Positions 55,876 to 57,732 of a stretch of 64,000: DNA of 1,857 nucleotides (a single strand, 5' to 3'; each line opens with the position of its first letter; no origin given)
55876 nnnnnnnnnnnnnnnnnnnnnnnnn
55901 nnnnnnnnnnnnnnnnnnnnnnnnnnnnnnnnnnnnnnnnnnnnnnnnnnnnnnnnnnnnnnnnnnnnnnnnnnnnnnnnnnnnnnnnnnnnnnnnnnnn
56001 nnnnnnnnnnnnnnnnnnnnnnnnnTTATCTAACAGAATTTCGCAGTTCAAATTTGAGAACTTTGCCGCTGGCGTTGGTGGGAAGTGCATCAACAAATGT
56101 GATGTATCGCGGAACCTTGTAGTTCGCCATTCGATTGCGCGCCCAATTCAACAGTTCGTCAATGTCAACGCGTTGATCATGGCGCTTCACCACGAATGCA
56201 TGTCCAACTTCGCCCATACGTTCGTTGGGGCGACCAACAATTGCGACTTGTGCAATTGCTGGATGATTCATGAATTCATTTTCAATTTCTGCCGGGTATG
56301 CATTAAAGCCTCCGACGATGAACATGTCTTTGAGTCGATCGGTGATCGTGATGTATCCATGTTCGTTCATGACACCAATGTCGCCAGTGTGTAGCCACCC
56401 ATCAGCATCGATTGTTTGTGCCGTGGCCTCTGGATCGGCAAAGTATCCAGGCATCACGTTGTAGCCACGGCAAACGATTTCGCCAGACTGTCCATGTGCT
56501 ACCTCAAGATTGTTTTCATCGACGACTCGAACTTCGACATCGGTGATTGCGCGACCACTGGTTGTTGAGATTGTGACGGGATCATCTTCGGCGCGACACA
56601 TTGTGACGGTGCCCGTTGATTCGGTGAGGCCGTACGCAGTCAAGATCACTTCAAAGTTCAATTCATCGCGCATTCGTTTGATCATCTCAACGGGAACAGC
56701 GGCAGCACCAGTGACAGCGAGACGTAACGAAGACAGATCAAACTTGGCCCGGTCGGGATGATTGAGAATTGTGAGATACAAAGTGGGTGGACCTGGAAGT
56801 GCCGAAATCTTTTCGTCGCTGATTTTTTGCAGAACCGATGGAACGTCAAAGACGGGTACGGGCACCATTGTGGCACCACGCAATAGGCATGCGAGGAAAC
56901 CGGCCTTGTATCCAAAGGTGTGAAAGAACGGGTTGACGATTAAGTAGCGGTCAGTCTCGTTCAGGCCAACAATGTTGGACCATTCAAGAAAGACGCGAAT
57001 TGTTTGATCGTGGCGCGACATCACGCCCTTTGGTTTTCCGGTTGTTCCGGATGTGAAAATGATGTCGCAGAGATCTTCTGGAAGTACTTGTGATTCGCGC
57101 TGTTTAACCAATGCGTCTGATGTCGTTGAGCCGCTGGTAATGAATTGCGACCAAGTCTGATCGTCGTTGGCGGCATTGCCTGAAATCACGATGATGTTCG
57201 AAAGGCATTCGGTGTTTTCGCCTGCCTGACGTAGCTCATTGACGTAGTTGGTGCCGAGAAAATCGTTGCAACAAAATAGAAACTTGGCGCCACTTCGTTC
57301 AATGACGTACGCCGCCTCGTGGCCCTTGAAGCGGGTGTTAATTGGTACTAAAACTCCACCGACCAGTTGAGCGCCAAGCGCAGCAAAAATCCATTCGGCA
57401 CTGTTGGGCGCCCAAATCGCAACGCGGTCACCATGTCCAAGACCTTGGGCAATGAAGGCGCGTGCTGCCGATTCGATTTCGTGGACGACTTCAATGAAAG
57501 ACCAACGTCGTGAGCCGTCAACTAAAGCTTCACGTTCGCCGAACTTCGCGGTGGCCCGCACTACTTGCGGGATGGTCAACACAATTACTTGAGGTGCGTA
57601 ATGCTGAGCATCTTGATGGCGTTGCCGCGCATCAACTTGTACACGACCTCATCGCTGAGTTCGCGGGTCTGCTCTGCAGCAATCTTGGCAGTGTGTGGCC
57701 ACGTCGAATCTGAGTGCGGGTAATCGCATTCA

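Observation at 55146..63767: Three copies of a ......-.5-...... palindrome, each in a divergent promoter of the catabolic island: a compact local regulon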

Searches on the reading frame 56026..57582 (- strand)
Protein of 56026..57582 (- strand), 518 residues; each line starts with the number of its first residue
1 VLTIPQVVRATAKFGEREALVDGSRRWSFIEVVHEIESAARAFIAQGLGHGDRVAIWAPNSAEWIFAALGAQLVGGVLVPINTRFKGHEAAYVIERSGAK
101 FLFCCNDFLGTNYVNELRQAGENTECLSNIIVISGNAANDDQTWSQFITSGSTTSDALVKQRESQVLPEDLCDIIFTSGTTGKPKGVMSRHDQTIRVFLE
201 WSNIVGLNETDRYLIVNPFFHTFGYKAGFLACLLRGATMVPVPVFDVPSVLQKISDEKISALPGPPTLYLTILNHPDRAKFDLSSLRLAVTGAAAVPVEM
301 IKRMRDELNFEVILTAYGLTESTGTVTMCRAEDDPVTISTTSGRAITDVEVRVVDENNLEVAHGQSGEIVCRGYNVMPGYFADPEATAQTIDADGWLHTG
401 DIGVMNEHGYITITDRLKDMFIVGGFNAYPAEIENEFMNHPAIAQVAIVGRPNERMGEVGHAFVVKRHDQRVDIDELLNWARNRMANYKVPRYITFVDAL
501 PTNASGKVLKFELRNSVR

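Call 10: search_protein_families(library=pfam, proteins=[window:56026-57582:-])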
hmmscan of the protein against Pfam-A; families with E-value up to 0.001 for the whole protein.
window:56026-57582:- (518 aa): 2 families
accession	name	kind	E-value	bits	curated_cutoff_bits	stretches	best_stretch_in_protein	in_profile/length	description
PF00501.34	AMP-binding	-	3.9e-88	296.3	29.9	1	9-381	3-384/384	AMP-binding enzyme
PF13193.12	AMP-binding_C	-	5.2e-19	69.4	24.5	1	432-507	1-76/76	AMP-binding enzyme C-terminal domain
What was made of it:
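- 56026..58793 (-): Operon 2: Amidohydro_2 (57585-58793) and a FadD3-family acyl-CoA ligase (56026-57582). Call 10.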

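Call 30: search_protein_families(library=ncbifam, proteins=[window:56026-57582:-], max_evalue=1e-10)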
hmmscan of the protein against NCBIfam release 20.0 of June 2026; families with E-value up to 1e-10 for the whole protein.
window:56026-57582:- (518 aa): 102 families (the best 25 are shown)
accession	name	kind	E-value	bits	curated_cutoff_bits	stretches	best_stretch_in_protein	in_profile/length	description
NF005801.1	PRK07656.1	equivalog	1.6e-228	759.4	657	1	3-514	2-500/500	FadD3 family acyl-CoA ligase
NF009233.0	PRK12583.1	subfamily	1.8e-138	462.4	832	1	4-515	20-548/558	fatty acid CoA ligase family protein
NF004837.0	PRK06187.1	subfamily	8e-134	446.8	476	1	2-517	8-522/531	long-chain-fatty-acid--CoA ligase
NF006182.0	PRK08316.1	subfamily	1.7e-115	386.5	663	1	8-516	18-516/523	fatty acyl-CoA synthetase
NF005676.0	PRK07470.1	equivalog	9.1e-95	318.3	774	1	8-516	27-528/544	acyl-CoA synthetase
NF006181.0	PRK08314.1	subfamily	1.2e-94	317.6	705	1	9-514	32-551/563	long-chain-fatty-acid--CoA ligase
NF004758.0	PRK06087.1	equivalog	2e-91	307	736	1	12-516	35-534/548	medium-chain fatty-acid--CoA ligase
NF052580.1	Str24CoAsynCasG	equivalog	2.1e-90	303.6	750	1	5-513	44-546/548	steroid-24-oyl-CoA synthetase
NF004114.0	PRK05605.1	equivalog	7.1e-90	302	766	1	137-517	191-569/575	long-chain-fatty-acid--CoA ligase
NF005702.0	PRK07514.1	subfamily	1.3e-87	294.3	558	1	21-516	24-499/506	malonyl-CoA synthase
NF006020.0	PRK08162.1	subfamily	3.7e-87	292.9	677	1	7-517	25-538/545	acyl-CoA synthetase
NF004797.0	PRK06145.1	equivalog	7.8e-87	291.7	850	1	14-515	15-493/499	acyl-CoA synthetase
NF005307.0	PRK06839.1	equivalog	4.2e-85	286.3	748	1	16-516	17-492/496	o-succinylbenzoate--CoA ligase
NF006572.0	PRK09088.1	equivalog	2e-84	284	696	1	148-516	119-486/491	acyl-CoA synthetase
NF009071.0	PRK12406.1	subfamily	1.1e-83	281.4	701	1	19-515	5-500/510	acyl-CoA synthetase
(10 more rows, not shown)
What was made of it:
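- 56026..58793 (-): In call 30 the ligase scores 759 bits against NF005801 (cut-off 657).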
